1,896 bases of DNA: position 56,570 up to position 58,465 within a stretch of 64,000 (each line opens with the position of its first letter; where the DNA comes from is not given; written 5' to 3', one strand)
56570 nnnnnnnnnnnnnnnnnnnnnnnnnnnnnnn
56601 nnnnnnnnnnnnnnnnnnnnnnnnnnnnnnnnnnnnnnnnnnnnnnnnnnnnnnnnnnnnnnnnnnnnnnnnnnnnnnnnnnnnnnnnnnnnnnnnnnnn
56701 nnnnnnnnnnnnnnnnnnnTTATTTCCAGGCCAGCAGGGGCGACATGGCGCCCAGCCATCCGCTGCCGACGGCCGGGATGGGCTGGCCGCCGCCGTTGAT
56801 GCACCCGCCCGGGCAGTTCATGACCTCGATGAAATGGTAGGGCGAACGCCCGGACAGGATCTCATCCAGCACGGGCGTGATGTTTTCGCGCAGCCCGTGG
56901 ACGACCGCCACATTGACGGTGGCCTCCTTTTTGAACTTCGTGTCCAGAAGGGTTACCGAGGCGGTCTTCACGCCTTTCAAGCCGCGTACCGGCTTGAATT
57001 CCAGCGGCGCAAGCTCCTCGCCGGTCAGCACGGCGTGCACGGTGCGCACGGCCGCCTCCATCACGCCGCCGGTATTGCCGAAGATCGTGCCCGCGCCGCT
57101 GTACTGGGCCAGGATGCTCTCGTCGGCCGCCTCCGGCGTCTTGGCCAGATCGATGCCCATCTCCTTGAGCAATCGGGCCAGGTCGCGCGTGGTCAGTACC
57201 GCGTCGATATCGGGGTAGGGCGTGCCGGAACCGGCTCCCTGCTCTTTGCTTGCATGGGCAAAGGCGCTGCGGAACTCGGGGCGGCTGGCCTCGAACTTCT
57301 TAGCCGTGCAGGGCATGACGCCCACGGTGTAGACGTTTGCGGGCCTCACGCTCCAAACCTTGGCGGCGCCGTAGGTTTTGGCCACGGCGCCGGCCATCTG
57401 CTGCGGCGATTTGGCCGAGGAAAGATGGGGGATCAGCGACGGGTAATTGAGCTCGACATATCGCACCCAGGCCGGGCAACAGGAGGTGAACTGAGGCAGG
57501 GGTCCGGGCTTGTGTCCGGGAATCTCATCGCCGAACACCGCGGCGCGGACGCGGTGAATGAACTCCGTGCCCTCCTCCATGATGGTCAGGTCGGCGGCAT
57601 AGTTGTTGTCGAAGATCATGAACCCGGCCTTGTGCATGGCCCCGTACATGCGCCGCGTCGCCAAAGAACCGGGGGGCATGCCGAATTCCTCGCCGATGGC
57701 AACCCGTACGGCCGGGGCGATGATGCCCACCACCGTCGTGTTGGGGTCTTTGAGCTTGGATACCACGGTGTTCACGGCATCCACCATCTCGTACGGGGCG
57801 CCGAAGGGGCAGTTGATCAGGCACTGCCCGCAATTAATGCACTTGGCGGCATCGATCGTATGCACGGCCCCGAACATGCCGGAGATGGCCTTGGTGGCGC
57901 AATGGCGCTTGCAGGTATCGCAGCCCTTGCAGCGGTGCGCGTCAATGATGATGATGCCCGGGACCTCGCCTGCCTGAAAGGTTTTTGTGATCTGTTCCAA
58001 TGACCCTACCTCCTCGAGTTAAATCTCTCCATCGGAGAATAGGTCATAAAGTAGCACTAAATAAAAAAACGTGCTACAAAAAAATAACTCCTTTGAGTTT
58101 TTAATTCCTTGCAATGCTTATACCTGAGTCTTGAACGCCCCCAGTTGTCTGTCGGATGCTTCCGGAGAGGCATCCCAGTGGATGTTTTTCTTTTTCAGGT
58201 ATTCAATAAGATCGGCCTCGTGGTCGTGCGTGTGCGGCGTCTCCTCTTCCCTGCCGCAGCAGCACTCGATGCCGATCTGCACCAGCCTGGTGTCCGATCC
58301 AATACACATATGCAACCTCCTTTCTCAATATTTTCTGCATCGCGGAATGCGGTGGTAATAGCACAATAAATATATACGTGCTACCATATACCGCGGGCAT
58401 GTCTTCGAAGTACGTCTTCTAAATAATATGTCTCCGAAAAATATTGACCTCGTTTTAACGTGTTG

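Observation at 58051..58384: Two copies of a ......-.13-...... palindrome in the hydA and small-ORF promoter regions, a candidate NikR-type operator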

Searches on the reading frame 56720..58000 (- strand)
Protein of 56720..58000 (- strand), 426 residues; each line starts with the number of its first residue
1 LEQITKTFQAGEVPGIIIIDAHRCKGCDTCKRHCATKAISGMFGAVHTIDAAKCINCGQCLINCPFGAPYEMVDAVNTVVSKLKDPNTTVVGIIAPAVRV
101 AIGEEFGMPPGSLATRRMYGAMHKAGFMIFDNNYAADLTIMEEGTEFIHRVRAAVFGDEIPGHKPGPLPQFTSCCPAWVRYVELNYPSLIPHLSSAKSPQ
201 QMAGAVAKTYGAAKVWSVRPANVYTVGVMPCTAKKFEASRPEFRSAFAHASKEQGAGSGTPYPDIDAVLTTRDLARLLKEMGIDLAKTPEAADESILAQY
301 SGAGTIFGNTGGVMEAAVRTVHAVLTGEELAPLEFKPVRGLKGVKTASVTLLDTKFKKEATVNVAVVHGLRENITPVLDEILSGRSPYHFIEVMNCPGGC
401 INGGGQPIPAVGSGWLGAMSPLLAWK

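Call 5: search_protein_families(library=pfam, proteins=[window:56720-58000:-], max_evalue=0.01)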
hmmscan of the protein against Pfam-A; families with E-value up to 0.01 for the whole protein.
window:56720-58000:- (426 aa): 10 families
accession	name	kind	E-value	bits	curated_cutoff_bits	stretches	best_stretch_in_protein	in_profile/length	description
PF02906.19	Fe_hyd_lg_C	-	3.3e-81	273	22.1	1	89-404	2-245/245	Iron only hydrogenase large subunit, C-terminal domain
PF12837.12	Fer4_6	-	1.1e-07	31.8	25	1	48-69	3-24/24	4Fe-4S binding domain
PF00037.32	Fer4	-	4e-07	30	21.1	1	48-69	2-23/24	4Fe-4S binding domain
PF13237.11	Fer4_10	-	6e-07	29.7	25.5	2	17-65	2-53/53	4Fe-4S dicluster domain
PF12838.12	Fer4_7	-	1.4e-05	25.9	27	1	23-68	1-52/52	4Fe-4S dicluster domain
PF14697.11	Fer4_21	-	3.1e-05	24.5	35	1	18-66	2-53/59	4Fe-4S dicluster domain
PF13183.11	Fer4_8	-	0.00016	22.6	27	0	51-67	2-18/68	4Fe-4S dicluster domain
PF13187.11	Fer4_9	-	0.0002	21.8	27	1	23-67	1-50/52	4Fe-4S dicluster domain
PF12797.12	Fer4_2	-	0.00032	20.9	24.5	1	48-66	4-22/22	4Fe-4S binding domain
PF13484.11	Fer4_16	-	0.0021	19.3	30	0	53-68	1-16/66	4Fe-4S double cluster binding domain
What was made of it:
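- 56720..58000 (-): hydA, the [FeFe] hydrogenase large subunit (426 aa, TTG start). Call 5: Fe_hyd_lg_C 3.3e-81 plus Fer4 domains.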

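Call 10: find_related_loci(query=window:56720-58000:-, collection=genome_contigs, flank=10000)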
Query window:56720-58000:- (426 aa) in genome_contigs; peptide patterns used: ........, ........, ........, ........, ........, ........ (x = any residue, [..] = any of these).
600 stretches matched a pattern (row limit reached: there are more); 592 encode a relative of the query (tblastn E <= 1e-3); the best 80 are kept; 80 distinct loci.
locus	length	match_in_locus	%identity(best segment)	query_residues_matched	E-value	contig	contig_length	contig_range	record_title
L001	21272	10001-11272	69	1-425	0e+0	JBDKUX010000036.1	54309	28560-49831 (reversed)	MAG: Smithella sp. isolate 8_bin.29 c_000000253200, whole genome shotgun sequence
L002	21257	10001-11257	63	4-425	3e-179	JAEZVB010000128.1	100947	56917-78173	MAG: Bacillota bacterium isolate OH_PFB_106 k127_1532727, whole genome shotgun sequence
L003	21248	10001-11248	62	8-425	1e-177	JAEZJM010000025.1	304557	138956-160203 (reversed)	MAG: Bacillota bacterium isolate OH_CDB_237 k127_1027696, whole genome shotgun sequence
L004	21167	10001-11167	51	1-408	2e-125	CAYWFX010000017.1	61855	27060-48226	MAG TPA_asm: uncultured Syntrophomonas sp. isolate SRP302447_co4_189 genome assembly, contig: NODE_1489_length_61855_cov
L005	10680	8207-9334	51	17-408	3e-121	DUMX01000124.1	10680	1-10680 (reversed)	MAG TPA_asm: Gelria sp. isolate AS05jafATM_10 26850_AS05, whole genome shotgun sequence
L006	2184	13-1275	46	7-422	1e-125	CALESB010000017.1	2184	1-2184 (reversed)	MAG TPA_asm: uncultured Sutterella sp. isolate ERR318692_bin.131_CONCOCT_v1.1_MAG genome assembly, contig: ERZ1764598.21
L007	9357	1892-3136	45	7-416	2e-114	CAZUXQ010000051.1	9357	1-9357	MAG TPA_asm: uncultured Sutterella sp. isolate SRP141132_co4_395 genome assembly, contig: NODE_7908_length_9357_cov_4.93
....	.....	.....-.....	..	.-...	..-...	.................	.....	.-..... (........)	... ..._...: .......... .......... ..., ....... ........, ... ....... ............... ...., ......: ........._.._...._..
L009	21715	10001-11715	45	19-410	3e-106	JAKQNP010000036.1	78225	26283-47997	MAG: bacterium isolate USDV_metabat.15 k141_903611, whole genome shotgun sequence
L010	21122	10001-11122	45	17-409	2e-104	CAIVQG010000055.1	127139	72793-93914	MAG: uncultured delta proteobacterium isolate AlinenLipids_bin-4002 genome assembly, contig: bin-4002:55/83, whole genom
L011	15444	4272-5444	46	17-409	4e-104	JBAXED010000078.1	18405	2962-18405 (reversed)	MAG: Prolixibacteraceae bacterium isolate ELA236 MAG236_78, whole genome shotgun sequence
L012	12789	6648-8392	44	17-407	4e-103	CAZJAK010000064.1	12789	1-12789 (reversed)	MAG TPA_asm: uncultured Spirochaetaceae bacterium isolate binchicken_co27_135 genome assembly, contig: NODE_8666_length_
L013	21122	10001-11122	45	17-409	3e-102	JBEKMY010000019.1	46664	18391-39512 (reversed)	MAG: Smithella sp. isolate SPRUCE 404 SPRUCE_404_19, whole genome shotgun sequence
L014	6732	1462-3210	43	19-410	4e-102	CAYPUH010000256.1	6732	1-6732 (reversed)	MAG TPA_asm: uncultured Cytophagia bacterium isolate binchicken_co15_103 genome assembly, contig: NODE_10273_length_6732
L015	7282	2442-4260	45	8-408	6e-102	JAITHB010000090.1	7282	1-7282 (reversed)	MAG: Oscillospiraceae bacterium isolate Pc512_bin41 k119_854568, whole genome shotgun sequence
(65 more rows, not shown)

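Call 18: find_encoding_contigs(protein=window:56720-58000:-, flank=10000, max_places=6)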
Protein window:56720-58000:- (426 aa): no gene with exactly this product is on record in the collection.

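Call 48: find_homologous_proteins(query=window:56720-58000:-, max_evalue=1e-100)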
Query window:56720-58000:- (426 aa): 484 proteins with E <= 1e-100 among 8000 candidates; the best 120 are listed.
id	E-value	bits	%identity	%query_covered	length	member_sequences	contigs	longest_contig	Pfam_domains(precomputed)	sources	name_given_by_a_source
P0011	4.2e-287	970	99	100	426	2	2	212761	PF02906.20,PF12837.13,PF00037.33,PF12838.13,PF13237.12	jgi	-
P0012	8.7e-260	880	88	100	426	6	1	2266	PF02906.20,PF12837.13,PF00037.33,PF13237.12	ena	-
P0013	2.6e-250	849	85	100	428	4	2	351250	PF14697.12,PF02906.20,PF12797.13,PF12837.13,PF00037.33,PF12838.13,PF13237.12,PF13183.12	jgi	-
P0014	3.9e-238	809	81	100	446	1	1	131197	PF14697.12,PF02906.20,PF12797.13,PF12837.13,PF00037.33,PF13484.12,PF12838.13,PF25160.2,PF13237.12,PF13183.12,PF13187.12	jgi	jgi:ferredoxin hydrogenase large subunit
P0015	5.1e-234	795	80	100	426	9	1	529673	PF14697.12,PF02906.20,PF12797.13,PF12837.13,PF00037.33,PF13237.12,PF13183.12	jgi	-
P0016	4.7e-226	769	78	100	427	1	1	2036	PF14697.12,PF02906.20,PF12797.13,PF12837.13,PF00037.33,PF13237.12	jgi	-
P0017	2.8e-211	720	72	100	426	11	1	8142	PF14697.12,PF02906.20,PF12797.13,PF12837.13,PF00037.33,PF13484.12,PF12838.13,PF13237.12,PF13183.12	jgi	-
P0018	5.4e-207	706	72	99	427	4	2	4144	PF14697.12,PF02906.20,PF12797.13,PF12837.13,PF00037.33,PF12838.13,PF13237.12,PF13183.12,PF13187.12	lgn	-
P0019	1.7e-205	701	70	100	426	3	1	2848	PF14697.12,PF02906.20,PF12837.13,PF00037.33,PF12838.13,PF13237.12,PF13187.12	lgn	-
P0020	3.8e-205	700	71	99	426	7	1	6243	PF14697.12,PF02906.20,PF12837.13,PF00037.33,PF13484.12,PF12838.13,PF13237.12,PF13183.12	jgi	-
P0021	4.6e-205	700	70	100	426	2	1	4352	PF14697.12,PF02906.20,PF12837.13,PF00037.33,PF13484.12,PF12838.13,PF13237.12,PF13187.12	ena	-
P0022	7.0e-205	699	71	99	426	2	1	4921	PF14697.12,PF02906.20,PF12837.13,PF00037.33,PF13484.12,PF12838.13,PF13237.12,PF13187.12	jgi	jgi:ferredoxin hydrogenase large subunit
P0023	9.1e-205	699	71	99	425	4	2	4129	PF14697.12,PF02906.20,PF12797.13,PF12837.13,PF00037.33,PF13484.12,PF12838.13,PF13237.12,PF13183.12,PF13187.12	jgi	-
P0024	2.5e-204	697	69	100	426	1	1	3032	PF02906.20,PF12837.13,PF00037.33,PF13237.12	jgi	jgi:ferredoxin hydrogenase large subunit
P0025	1.0e-203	695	70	100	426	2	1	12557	PF14697.12,PF02906.20,PF12837.13,PF00037.33,PF13484.12,PF12838.13,PF13237.12,PF13183.12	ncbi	-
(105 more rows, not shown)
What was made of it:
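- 56720..58000 (-): Call 48: homologues named group A or periplasmic [Fe] hydrogenase.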

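Call 49: find_encoding_contigs(protein=P0013, flank=10000, max_places=2)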
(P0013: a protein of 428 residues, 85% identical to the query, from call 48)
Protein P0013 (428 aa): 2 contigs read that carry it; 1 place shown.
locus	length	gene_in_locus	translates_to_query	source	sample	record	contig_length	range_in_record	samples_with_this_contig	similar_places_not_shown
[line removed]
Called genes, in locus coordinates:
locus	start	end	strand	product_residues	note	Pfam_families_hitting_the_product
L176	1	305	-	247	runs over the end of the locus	-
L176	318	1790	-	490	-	PF00149:Metallophos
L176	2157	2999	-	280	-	PF12797:Fer4_2 (faint), PF13237:Fer4_10 (weak), PF14697:Fer4_21 (weak), PF12838:Fer4_7 (weak), PF13187:Fer4_9 (weak), PF00037:Fer4 (weak)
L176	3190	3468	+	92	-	-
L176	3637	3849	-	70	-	-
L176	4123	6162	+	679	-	PF07715:Plug, PF00593:TonB_dep_Rec_b-barrel, PF14905:OMP_b-brl_3 (faint)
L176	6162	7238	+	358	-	PF01497:Peripla_BP_2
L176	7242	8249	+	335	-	PF01032:FecCD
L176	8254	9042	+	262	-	PF00005:ABC_tran, PF02463:SMC_N (faint), PF13304:AAA_21 (weak)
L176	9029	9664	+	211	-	-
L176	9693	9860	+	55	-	-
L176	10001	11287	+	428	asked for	PF13183:Fer4_8 (faint), PF12838:Fer4_7 (weak), PF13237:Fer4_10 (faint), PF14697:Fer4_21 (faint), PF00037:Fer4 (weak), PF12797:Fer4_2 (weak), PF12837:Fer4_6 (weak), PF02906:Fe_hyd_lg_C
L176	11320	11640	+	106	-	PF02256:Fe_hyd_SSU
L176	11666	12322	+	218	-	PF01292:Ni_hydr_CYTB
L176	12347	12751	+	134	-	PF01022:HTH_5 (weak)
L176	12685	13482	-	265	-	PF00005:ABC_tran, PF02463:SMC_N (weak), PF13304:AAA_21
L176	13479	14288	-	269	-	PF02361:CbiQ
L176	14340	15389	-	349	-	PF01891:CbiM, PF13190:PDGLE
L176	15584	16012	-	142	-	PF01402:RHH_1, PF08753:NikR_C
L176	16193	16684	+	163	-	PF14361:RsbRD_N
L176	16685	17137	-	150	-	PF13404:HTH_AsnC-type, PF22451:NirdL-like_HTH, PF17805:AsnC_trans_reg2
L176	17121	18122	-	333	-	PF04055:Radical_SAM, PF13186:SPASM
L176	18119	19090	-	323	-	PF00490:ALAD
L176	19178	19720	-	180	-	PF02627:CMD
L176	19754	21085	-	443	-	PF01595:CNNM, PF00571:CBS, PF03471:CorC_HlyC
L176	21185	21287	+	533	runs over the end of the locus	PF08903:DUF1846, PF20921:DUF1846_C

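Call 50: find_encoding_contigs(protein=P0014, flank=10000, max_places=2)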
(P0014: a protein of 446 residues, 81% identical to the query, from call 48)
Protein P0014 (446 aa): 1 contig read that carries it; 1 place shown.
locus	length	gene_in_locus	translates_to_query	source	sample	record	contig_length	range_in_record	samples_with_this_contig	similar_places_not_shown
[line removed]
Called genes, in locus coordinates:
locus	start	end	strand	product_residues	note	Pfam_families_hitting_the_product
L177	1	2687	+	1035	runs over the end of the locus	PF00873:ACR_tran, PF03176:MMPL (weak)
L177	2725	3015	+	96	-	PF00543:P-II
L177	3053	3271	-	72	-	-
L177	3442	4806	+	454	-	PF01566:Nramp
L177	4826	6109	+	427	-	PF05239:PRC (weak), PF03448:MgtE_N, PF00571:CBS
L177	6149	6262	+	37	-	-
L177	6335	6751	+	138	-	PF01402:RHH_1 (weak), PF08753:NikR_C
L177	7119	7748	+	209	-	PF01891:CbiM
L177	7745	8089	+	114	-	PF13190:PDGLE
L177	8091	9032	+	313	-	PF02361:CbiQ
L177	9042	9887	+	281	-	PF00005:ABC_tran, PF02463:SMC_N (weak), PF13304:AAA_21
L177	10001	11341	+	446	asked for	PF13183:Fer4_8 (faint), PF13187:Fer4_9 (faint), PF00037:Fer4 (weak), PF13237:Fer4_10, PF12838:Fer4_7 (weak), PF00037:Fer4 (weak), PF12837:Fer4_6 (weak), PF02906:Fe_hyd_lg_C, +4 more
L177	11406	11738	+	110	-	PF02256:Fe_hyd_SSU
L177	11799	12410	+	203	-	PF01292:Ni_hydr_CYTB, PF14358:DUF4405 (faint)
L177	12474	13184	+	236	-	-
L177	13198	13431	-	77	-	-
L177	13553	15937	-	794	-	PF00989:PAS, PF08448:PAS_4, PF08447:PAS_3, PF13426:PAS_9, PF00989:PAS, PF08448:PAS_4, PF00989:PAS, PF08447:PAS_3, +10 more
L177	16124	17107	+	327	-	PF01278:Omptin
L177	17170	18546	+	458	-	-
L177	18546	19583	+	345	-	PF00072:Response_reg, PF13424:TPR_12, PF00515:TPR_1, PF13424:TPR_12, PF13424:TPR_12, PF00515:TPR_1, PF07719:TPR_2, PF13414:TPR_11, +25 more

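Call 51: find_encoding_contigs(protein=P0015, flank=10000, max_places=2)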
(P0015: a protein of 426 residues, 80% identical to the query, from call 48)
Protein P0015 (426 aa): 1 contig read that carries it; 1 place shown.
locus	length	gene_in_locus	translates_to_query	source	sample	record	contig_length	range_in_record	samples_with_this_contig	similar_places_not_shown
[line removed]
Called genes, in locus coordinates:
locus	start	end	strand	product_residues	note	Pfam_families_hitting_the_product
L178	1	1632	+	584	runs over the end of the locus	PF13174:TPR_6 (faint), PF11741:AMIN, PF01520:Amidase_3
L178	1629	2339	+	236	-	PF05036:SPOR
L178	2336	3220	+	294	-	PF02899:Phage_int_SAM_1, PF00589:Phage_integrase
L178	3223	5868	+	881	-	PF01368:DHH, PF02272:DHHA1, PF00571:CBS, PF01743:PolyA_pol, PF12627:PolyA_pol_RNAbd (weak)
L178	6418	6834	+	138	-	PF01402:RHH_1, PF08753:NikR_C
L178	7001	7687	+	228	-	PF01891:CbiM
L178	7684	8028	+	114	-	PF13190:PDGLE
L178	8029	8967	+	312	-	PF02361:CbiQ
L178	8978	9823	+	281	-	PF00005:ABC_tran, PF02463:SMC_N, PF13304:AAA_21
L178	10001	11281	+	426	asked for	PF13183:Fer4_8 (faint), PF14697:Fer4_21 (faint), PF12797:Fer4_2 (faint), PF13237:Fer4_10 (weak), PF00037:Fer4 (weak), PF12837:Fer4_6 (weak), PF02906:Fe_hyd_lg_C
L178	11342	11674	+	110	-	PF02256:Fe_hyd_SSU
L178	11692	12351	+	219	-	PF01292:Ni_hydr_CYTB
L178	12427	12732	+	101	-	-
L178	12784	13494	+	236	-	-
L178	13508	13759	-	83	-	-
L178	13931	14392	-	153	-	-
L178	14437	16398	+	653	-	PF07715:Plug, PF00593:TonB_dep_Rec_b-barrel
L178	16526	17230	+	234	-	PF03544:TonB_C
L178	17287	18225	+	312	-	PF01497:Peripla_BP_2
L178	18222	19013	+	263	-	PF02463:SMC_N (faint), PF00005:ABC_tran, PF13304:AAA_21 (weak)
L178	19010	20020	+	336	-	PF01032:FecCD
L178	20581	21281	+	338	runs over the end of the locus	PF04392:ABC_sub_bind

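Call 52: find_encoding_contigs(protein=P0012, flank=10000, max_places=2)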
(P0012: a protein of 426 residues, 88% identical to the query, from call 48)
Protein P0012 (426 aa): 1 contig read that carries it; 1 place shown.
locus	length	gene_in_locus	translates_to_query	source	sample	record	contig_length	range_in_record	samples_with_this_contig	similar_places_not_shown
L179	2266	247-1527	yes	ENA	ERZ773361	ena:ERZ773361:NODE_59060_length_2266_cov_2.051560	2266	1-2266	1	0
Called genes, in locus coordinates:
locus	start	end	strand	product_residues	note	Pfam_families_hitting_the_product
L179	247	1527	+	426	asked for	PF13237:Fer4_10 (faint), PF00037:Fer4 (weak), PF12837:Fer4_6 (weak), PF02906:Fe_hyd_lg_C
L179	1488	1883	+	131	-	PF02256:Fe_hyd_SSU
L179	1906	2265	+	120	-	?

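Call 55: search_protein_families(library=pfam, proteins=[L177:12474-13184:+, L176:9029-9664:+, L178:12427-12732:+], max_evalue=0.01)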
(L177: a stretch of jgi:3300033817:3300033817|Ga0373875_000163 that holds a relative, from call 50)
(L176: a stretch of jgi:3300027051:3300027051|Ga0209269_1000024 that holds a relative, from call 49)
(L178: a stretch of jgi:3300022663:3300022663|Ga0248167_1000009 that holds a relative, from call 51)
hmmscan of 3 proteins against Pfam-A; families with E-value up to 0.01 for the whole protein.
L177:12474-13184:+ (236 aa): 0 families

L176:9029-9664:+ (211 aa): 0 families

L178:12427-12732:+ (101 aa): 0 families

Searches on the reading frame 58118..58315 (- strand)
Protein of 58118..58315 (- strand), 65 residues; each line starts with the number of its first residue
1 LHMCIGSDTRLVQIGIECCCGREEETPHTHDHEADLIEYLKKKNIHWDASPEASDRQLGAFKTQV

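Call 5: search_protein_families(library=pfam, proteins=[window:58118-58315:-], max_evalue=0.01)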
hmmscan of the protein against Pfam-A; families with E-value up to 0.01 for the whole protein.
window:58118-58315:- (65 aa): 0 families

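Call 21: find_homologous_proteins(query=window:58121-58309:-, max_evalue=0.01)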
Query seq(63 aa) (63 aa): 3 proteins with E <= 0.01 among 3 candidates.
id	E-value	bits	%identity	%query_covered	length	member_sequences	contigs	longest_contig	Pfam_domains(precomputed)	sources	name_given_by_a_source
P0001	7.3e-32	126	89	100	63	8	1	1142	-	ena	-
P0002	3.2e-23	98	77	97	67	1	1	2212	-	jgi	-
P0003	9.3e-17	78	86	67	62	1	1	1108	-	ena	-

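Call 24: find_encoding_contigs(protein=P0001, flank=10000)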
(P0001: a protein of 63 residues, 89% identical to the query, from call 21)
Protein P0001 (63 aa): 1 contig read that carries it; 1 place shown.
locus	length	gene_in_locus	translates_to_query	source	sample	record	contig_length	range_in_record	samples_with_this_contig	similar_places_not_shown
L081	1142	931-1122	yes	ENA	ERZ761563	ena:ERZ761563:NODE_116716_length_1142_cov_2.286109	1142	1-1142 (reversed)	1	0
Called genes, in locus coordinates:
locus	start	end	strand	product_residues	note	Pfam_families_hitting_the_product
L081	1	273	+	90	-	?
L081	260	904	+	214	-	-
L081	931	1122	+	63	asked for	-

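Call 25: find_encoding_contigs(protein=P0002, flank=10000)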
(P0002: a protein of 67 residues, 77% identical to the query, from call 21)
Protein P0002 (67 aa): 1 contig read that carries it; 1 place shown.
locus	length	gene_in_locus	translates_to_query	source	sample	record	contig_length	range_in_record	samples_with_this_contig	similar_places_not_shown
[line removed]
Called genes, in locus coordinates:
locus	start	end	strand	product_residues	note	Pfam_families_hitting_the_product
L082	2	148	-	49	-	?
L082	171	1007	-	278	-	PF14717:DUF4465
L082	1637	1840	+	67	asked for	-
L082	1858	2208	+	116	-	-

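Call 26: find_encoding_contigs(protein=P0003, flank=10000)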
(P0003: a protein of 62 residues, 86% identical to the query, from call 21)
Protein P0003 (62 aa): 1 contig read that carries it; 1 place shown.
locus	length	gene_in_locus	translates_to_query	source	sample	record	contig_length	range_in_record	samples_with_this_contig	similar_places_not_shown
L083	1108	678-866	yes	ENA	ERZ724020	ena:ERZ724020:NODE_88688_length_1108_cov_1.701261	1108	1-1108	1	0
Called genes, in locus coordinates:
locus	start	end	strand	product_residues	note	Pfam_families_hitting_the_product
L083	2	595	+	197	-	?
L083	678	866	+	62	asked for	-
